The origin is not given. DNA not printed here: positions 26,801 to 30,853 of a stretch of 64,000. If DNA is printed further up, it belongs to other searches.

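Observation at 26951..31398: Restriction-endonuclease-fold + RecQ helicase giant protein translationally coupled to a repeat-rich coiled-coil protein: candidate undescribed defence system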

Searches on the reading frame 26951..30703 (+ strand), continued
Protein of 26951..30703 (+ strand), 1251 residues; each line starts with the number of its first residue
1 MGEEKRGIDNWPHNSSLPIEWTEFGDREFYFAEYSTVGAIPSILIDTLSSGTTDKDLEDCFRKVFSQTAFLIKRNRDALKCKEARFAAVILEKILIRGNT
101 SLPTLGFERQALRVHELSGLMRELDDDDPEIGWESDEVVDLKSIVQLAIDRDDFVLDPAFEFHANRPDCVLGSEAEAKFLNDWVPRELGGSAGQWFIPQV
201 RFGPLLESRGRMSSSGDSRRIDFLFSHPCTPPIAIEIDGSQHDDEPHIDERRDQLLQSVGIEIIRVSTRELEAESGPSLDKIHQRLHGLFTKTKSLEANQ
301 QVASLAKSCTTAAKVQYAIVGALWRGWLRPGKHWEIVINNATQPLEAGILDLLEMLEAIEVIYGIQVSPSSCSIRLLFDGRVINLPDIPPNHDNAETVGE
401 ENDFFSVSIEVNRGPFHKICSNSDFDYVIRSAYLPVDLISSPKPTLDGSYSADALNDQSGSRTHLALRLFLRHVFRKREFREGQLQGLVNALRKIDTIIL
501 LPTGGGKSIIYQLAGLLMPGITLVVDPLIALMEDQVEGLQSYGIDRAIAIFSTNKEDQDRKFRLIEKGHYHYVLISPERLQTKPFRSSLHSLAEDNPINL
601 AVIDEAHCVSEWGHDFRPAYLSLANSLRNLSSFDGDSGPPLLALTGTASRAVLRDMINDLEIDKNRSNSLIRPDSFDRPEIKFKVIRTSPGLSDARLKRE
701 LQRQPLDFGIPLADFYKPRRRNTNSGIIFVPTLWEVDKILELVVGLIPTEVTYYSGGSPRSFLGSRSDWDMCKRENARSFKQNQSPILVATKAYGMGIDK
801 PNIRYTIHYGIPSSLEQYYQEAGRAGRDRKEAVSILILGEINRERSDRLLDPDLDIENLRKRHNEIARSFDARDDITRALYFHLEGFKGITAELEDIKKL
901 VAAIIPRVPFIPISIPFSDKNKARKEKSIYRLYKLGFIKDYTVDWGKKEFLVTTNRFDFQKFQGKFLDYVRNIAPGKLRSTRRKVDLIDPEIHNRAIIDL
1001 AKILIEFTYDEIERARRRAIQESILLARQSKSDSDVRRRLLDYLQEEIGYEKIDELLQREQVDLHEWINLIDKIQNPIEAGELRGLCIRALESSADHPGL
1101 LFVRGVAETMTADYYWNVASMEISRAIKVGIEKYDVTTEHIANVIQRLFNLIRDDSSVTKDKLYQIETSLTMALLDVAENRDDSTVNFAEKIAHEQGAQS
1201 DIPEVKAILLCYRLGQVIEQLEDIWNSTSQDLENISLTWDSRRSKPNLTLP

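Call 43: search_protein_families(library=padloc, proteins=[L082:3368-4663:+, L082:4672-5124:+, L084:1092-4349:+, L084:4336-5979:+, L086:2005-3435:+, L086:3567-6005:+, L087:3455-5479:+, L005:13820-15772:-, L004:6937-7632:+], max_evalue=0.00001)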
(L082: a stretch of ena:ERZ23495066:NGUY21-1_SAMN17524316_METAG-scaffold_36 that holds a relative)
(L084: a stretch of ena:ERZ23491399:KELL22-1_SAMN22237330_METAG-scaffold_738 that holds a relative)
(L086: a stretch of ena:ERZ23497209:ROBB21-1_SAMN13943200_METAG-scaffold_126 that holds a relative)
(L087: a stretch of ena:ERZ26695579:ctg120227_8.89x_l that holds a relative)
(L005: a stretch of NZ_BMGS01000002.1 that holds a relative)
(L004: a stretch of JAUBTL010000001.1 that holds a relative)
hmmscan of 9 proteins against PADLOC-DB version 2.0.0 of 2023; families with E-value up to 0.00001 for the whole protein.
L082:3368-4663:+ (432 aa): 76 families (the best 25 are shown)
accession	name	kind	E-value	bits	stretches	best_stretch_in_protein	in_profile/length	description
PDLC04392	PDC-M07A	-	8e-191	632.7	1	1-429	1-429/432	-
PDLC04393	PDC-M07A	-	1.1e-183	609.2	1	1-430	1-432/435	-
PDLC04390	PDC-M07A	-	3e-128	425.4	1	118-431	3-317/321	-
PDLC04391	PDC-M07A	-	2.5e-106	354.1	1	1-409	1-407/412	-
PDLC04389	PDC-M07A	-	4.1e-96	320.7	1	2-408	6-428/443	-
PDLC04184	HEC-01A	-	1.3e-34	118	2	193-357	217-397/464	-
PDLC04178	HEC-01A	-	2.7e-34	116.9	1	3-353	10-333/399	-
PDLC04182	HEC-01A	-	1.9e-33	114.1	1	2-401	4-398/406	-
PDLC04541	PDC-M25A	-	4.2e-33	113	1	1-385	1-344/380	-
PDLC04183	HEC-01A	-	4.9e-32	109.5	1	3-376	6-369/402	-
PDLC04175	HEC-01A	-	5.6e-30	102.6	1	2-359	6-320/363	-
PDLC02335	AbiLi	-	1e-29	101.6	1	1-382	49-265/326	AbiLi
PDLC02980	AriA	-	2.7e-29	101.1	2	269-352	221-304/304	-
PDLC04179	HEC-01A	-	5.2e-29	99.7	2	171-404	236-452/459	-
PDLC04177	HEC-01A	-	3e-27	93.7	1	1-381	4-367/393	-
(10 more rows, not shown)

L082:4672-5124:+ (151 aa): 6 families
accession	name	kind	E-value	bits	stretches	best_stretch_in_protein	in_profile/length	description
PDLC04395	PDC-M07B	-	1.4e-54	182.5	1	1-150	1-158/161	-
PDLC04394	PDC-M07B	-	2.2e-50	169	1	1-149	1-150/154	-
PDLC04398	PDC-M07B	-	7.3e-37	124.4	1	36-149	5-124/127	-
PDLC04397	PDC-M07B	-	2.6e-22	77.7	1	5-146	10-163/175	-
PDLC04396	PDC-M07B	-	4.7e-20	70.3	1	5-145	6-152/165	-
PDLC04399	PDC-M07B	-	2.1e-12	45.3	1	7-88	1-82/131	-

L084:1092-4349:+ (1086 aa): 4 families
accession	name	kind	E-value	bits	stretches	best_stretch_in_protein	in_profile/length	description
PDLC03597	REase_MTase_IIG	-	5.6e-96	320.5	1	45-683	46-666/1646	Type IIG restriction enzyme-methyltransferase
PDLC03051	REase_MTase_I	-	7.9e-55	183.7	1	58-662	67-653/1591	Type I restriction enzyme-methyltransferase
PDLC02707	PbeA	-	1.4e-13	48.3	1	534-626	548-637/672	PbeA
PDLC02704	PbeA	-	2.2e-10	37.7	1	307-628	349-653/682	PbeA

L084:4336-5979:+ (548 aa): 0 families

L086:2005-3435:+ (477 aa): 2 families
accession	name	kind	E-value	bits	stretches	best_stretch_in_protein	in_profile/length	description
PDLC03375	MTase_II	-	7.8e-43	145.1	1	145-474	6-346/348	Type II methyltransferase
PDLC03626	REase_MTase_IIG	-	9.8e-35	117.5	1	145-474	1007-1357/1359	Type IIG restriction enzyme-methyltransferase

L086:3567-6005:+ (813 aa): 2 families
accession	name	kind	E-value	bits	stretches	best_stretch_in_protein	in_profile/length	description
PDLC03626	REase_MTase_IIG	-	2.3e-37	126.3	1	130-722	156-765/1359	Type IIG restriction enzyme-methyltransferase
PDLC05041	PDC-S57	-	6.7e-06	23.8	0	38-133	18-107/212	-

L087:3455-5479:+ (675 aa): 0 families

L005:13820-15772:- (650 aa): 27 families (the best 25 are shown)
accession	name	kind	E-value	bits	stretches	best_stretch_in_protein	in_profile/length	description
PDLC02693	Orf5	-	2.1e-95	318.8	1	13-631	4-542/543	Orf5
PDLC03655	mREase_IV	-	1e-74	250.2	1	2-633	2-627/629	Type IV methyl-directed restriction enzyme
PDLC04155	HEC-06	-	1.1e-56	190.5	1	6-633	10-560/562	-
PDLC04157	HEC-06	-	1.4e-55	187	1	14-632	19-556/558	-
PDLC04154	HEC-06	-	4.7e-51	172.1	2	213-631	189-564/569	-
PDLC02702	Orf5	-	1.4e-43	147.6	2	220-632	161-542/543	Orf5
PDLC02700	Orf5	-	1.8e-42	143.8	1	16-631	10-555/555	Orf5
PDLC02687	Orf5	-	3.5e-42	142.9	2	176-614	159-541/543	Orf5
PDLC02695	Orf5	-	3.5e-41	139.3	2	1-105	3-103/601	Orf5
PDLC02691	Orf5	-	2.5e-30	103.6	2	9-107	12-97/579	Orf5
PDLC02701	Orf5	-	2.6e-23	80.4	1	3-105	5-104/596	Orf5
PDLC02690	Orf5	-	2e-18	64.6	1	495-631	405-529/531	Orf5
PDLC02696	Orf5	-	2.8e-18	64.2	1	18-100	1-71/558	Orf5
PDLC02692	Orf5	-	1.9e-16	57.9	1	16-103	6-84/558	Orf5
PDLC02686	Orf5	-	2.7e-16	57.2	1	11-108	13-104/566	Orf5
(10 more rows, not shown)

L004:6937-7632:+ (232 aa): 2 families
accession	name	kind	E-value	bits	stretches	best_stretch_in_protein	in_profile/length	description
PDLC04141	capP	-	2.7e-14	51.3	1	31-195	19-142/242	capP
PDLC03954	RmrA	-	1.2e-07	29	0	135-170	225-257/380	-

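Call 55: predict_structure(alignment_id=A5)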
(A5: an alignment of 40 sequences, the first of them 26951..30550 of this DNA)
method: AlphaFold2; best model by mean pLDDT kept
length: 1200 residues; sequences in the alignment: 40
mean_pLDDT: 86.4   pTM: 0.87
mean pLDDT of the five models: 86.4, 86.1, 84.9, 84.4, 83.2
residues with pLDDT >= 90: 639; 70-90: 455; 50-70: 75; < 50: 31
segments of 3 or more residues with pLDDT < 50: 1-17, 389-399
pLDDT, mean of each block of 10 residues (from residue 1): 31 42 81 92 74 73 93 88 92 91 93 83 87 82 89 90 77 90 92 91 78 63 91 88 74 86 92 93 90 82 93 96 93 92 89 95 91 83 65 41 91 91 87 85 66 74 94 94 93 93 88 94 89 87 88 74 80 90 86 85 90 75 81 66 90 88 85 89 95 95 92 88 91 88 92 87 86 88 91 69 94 91 90 96 91 89 87 90 89 95 93 93 91 93 91 95 95 92 95 95 94 90 93 93 81 91 92 86 92 91 94 89 93 91 90 75 87 86 71 79
secondary structure, 60 per line:
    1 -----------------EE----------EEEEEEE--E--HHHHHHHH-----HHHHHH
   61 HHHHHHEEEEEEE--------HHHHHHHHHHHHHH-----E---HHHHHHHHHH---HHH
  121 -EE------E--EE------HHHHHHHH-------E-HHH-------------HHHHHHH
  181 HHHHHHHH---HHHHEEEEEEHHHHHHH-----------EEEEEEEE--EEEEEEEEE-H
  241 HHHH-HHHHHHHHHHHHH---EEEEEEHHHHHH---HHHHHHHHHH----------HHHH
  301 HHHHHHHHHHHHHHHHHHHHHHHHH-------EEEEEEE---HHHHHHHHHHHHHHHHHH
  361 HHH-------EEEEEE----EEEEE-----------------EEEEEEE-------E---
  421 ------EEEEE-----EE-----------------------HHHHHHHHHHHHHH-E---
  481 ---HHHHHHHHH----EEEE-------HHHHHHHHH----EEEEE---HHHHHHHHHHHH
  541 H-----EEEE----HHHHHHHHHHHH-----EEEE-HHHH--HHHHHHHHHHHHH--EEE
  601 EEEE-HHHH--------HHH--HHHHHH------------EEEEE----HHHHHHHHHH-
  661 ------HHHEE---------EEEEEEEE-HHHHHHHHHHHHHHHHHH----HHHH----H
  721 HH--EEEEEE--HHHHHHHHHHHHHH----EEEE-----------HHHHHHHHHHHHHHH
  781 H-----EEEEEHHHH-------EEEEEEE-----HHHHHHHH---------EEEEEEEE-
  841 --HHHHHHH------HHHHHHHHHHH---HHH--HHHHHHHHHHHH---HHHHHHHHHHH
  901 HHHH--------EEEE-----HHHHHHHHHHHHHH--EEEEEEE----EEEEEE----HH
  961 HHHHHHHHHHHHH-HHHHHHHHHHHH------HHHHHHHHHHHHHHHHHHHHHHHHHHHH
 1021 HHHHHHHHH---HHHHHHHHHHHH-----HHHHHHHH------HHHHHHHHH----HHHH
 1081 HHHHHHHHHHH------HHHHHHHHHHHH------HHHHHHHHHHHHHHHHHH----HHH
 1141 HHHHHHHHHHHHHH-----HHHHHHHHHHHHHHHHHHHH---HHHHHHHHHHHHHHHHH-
elements in order (helices of 4 or more, strands of 3 or more residues): E30-36 H42-49 H55-66 E67-73 H82-95 H105-114 H141-148 H174-188 H192-195 E196-201 H202-208 E220-227 E230-238 H240-244 H246-258 E262-267 H268-273 H277-286 H297-325 E333-339 H343-363 E371-376 E381-385 E403-409 E427-431 H462-475 H484-492 E497-500 H508-516 E521-525 H529-541 E547-550 H555-566 E572-575 H577-580 H583-595 E598-604 H606-609 H623-628 E641-645 H650-659 E681-688 H690-707 H712-715 E725-730 H733-746 E751-754 H766-781 E787-791 H792-795 E803-809 H815-822 E832-839 H843-849 H856-866 H875-886 H890-904 E913-916 H922-935 E938-944 E949-954 H959-973 H975-986 H993-1029 H1033-1044 H1050-1057 H1064-1072 H1077-1091 H1098-1109 H1116-1133 H1138-1154 H1160-1179 H1183-1199

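Call 57: fold_search(model_id=the predicted structure, library=pdb)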
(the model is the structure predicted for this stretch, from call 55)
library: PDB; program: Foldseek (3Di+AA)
matches with E <= 10: 1376; with E <= 0.001: 593
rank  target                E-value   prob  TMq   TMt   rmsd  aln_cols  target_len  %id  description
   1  6crm_A                3.2e-20  1.00  0.27  0.59  17.4       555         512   24  Crystal Structure of RecQ catalytic core from C. sakazakii bound to an unfolded G-quadruplex (released 2018-10-17)
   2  1oyw                  1.0e-19  1.00  0.27  0.60  13.7       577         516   25  Structure of the RecQ Catalytic Core (released 2003-10-07)
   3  7zmq_B                1.3e-19  1.00  0.22  0.45   9.6       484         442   24  Crystal structure of human RECQL5 helicase APO form in complex with engineered nanobody (Gluebody) G2*-006 (released 2022-06-22)
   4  4tmu_A                1.5e-19  1.00  0.27  0.59  16.5       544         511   25  Crystal structure of RecQ catalytic core from C. sakazakii bound to DNA (released 2015-03-11)
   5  7zmm_A                2.9e-19  1.00  0.21  0.48   9.3       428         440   28  Crystal structure of human RECQL5 helicase APO form in complex with engineered nanobody (Gluebody) G2-001 (released 2022-06-22)
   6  7zmq_A                3.9e-19  1.00  0.21  0.47   9.3       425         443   27  Crystal structure of human RECQL5 helicase APO form in complex with engineered nanobody (Gluebody) G2*-006 (released 2022-06-22)
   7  7zmt_A                3.9e-19  1.00  0.21  0.47   9.2       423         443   28  Crystal structure of human RECQL5 helicase APO form in complex with engineered nanobody (Gluebody) G5-006 (released 2022-06-22)
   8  6yhr                  4.2e-19  1.00  0.25  0.53  26.5       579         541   22  Crystal structure of Werner syndrome helicase (released 2020-04-29)
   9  7zml_A                4.4e-19  1.00  0.21  0.48   9.5       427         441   28  Crystal structure of human RECQL5 helicase APO form in complex with engineered nanobody (Gluebody) G1-001 (released 2022-06-22)
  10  8yrs_A                7.0e-19  1.00  0.26  0.55  15.7       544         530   24  Crystal structure of human RECQ1 helicase containing a flexible linker in complex with tailed duplex DNA (released 2024-09-04)
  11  8yrs_B                9.6e-19  1.00  0.26  0.55  15.1       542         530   25  Crystal structure of human RECQ1 helicase containing a flexible linker in complex with tailed duplex DNA (released 2024-09-04)
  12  4cdg_B                1.0e-18  1.00  0.27  0.50  25.3       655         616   23  Crystal structure of the Bloom's syndrome helicase BLM in complex with Nanobody (released 2013-11-13)
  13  4cdg_A                1.1e-18  1.00  0.27  0.50  24.1       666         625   22  Crystal structure of the Bloom's syndrome helicase BLM in complex with Nanobody (released 2013-11-13)
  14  7gqs                  1.2e-18  1.00  0.26  0.67   7.6       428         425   26  Crystal Structure of Werner helicase fragment 517-945 in complex with ADP (released 2024-05-01)
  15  7aud_F                1.3e-18  1.00  0.27  0.60  21.1       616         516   23  Structure of an engineered helicase domain construct for human Bloom syndrome protein (BLM) (released 2020-12-16)
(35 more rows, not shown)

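Call 79: search_protein_families(library=padloc, alignment_id=A8, max_evalue=1e-10)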
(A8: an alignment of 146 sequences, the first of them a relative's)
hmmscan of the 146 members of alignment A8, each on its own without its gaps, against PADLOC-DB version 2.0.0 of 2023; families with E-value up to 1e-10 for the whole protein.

A. member 1, L001:4604-4978:+ (125 aa): 0 families

B. families by the number of members that match (of 146 scanned): 207 families (the first 25 are shown)
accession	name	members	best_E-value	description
PDLC04135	mad3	5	6.7e-27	mads_3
PDLC04132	HNH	4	1.2e-23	-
PDLC04392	PDC-M07A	3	8.6e-191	-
PDLC04393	PDC-M07A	3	1.1e-183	-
PDLC04391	PDC-M07A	3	2.7e-106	-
PDLC04389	PDC-M07A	3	1.5e-96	-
PDLC04611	PDC-M38A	3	7.6e-74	-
PDLC02707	PbeA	3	2.3e-60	PbeA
PDLC04182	HEC-01A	3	1.5e-47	-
PDLC04178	HEC-01A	3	4.9e-45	-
PDLC02336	AbiLi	3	8e-42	AbiLi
PDLC04541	PDC-M25A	3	4.5e-33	-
PDLC02980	AriA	3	1.2e-30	-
PDLC02979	AriA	3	1.5e-20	-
PDLC03659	mREase_IV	2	7.8e-246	Type IV methyl-directed restriction enzyme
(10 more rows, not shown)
